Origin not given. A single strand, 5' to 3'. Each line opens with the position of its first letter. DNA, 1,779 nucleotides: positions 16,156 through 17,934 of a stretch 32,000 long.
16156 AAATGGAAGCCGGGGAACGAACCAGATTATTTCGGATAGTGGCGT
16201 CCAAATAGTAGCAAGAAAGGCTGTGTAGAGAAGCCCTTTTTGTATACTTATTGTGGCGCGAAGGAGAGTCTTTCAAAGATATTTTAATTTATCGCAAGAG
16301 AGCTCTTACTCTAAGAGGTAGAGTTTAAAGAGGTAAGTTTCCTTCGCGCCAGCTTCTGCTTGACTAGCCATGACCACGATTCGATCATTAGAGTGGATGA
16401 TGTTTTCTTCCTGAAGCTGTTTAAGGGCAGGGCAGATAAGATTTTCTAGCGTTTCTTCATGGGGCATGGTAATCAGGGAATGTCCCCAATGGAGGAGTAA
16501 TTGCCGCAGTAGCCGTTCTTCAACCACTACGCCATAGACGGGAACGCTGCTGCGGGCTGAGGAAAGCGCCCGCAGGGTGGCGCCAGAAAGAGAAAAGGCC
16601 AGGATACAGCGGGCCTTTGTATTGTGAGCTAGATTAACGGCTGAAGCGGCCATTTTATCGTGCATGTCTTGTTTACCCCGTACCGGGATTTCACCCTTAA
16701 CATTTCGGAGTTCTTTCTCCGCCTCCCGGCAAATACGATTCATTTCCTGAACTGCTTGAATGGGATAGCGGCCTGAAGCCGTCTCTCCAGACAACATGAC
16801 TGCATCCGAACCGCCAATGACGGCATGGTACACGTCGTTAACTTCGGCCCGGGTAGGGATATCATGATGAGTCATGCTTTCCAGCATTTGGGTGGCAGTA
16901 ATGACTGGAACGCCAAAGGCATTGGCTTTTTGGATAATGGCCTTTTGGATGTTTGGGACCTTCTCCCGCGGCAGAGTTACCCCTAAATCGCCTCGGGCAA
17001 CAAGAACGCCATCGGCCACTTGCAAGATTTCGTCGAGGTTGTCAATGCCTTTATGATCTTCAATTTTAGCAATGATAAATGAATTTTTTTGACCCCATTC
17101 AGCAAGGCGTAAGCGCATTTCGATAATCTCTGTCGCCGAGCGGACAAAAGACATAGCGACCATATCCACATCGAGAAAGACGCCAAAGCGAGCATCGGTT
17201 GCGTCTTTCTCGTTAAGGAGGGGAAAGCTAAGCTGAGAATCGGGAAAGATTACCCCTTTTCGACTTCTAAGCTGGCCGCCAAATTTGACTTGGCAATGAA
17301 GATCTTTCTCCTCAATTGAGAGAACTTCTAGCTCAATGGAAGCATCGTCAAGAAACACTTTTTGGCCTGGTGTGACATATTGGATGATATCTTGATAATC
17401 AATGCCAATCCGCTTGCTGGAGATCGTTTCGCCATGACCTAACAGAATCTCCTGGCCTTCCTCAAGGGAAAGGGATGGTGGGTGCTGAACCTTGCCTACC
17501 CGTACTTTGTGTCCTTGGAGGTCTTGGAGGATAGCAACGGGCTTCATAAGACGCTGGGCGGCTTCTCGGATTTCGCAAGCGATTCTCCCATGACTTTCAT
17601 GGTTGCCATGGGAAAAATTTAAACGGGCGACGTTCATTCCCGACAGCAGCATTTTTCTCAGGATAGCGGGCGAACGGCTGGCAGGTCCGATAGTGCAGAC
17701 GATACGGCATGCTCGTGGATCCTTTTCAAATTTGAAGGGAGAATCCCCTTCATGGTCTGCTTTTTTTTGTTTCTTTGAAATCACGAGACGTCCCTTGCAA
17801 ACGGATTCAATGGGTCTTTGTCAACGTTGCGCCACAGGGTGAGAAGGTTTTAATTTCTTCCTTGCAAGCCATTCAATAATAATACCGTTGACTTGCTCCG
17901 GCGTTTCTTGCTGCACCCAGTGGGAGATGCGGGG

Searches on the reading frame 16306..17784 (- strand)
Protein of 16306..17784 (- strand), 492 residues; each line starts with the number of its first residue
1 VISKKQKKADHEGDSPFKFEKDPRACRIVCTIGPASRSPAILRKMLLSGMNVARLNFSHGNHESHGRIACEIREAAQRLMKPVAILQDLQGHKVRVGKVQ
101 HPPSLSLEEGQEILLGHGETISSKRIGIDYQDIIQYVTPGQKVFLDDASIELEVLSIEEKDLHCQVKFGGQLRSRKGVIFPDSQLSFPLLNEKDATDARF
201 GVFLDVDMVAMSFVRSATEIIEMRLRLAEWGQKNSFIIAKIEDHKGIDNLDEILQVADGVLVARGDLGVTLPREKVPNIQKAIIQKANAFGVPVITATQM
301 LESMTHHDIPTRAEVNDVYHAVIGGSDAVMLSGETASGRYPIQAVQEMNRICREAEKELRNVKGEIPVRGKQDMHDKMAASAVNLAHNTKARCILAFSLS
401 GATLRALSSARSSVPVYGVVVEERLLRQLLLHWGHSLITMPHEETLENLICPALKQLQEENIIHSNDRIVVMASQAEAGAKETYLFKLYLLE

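Call 68: search_protein_families(library=pfam, proteins=[window:16306-17784:-], max_evalue=0.0001)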
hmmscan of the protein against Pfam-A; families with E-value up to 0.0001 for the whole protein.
window:16306-17784:- (492 aa): 2 families
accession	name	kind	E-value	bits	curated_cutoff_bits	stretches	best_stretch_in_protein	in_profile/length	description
PF00224.27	PK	-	7.6e-110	367.5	30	1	24-345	2-328/328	Pyruvate kinase, barrel domain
PF02887.21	PK_C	-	1.5e-18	67.3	28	1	376-478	1-103/114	Pyruvate kinase, alpha/beta domain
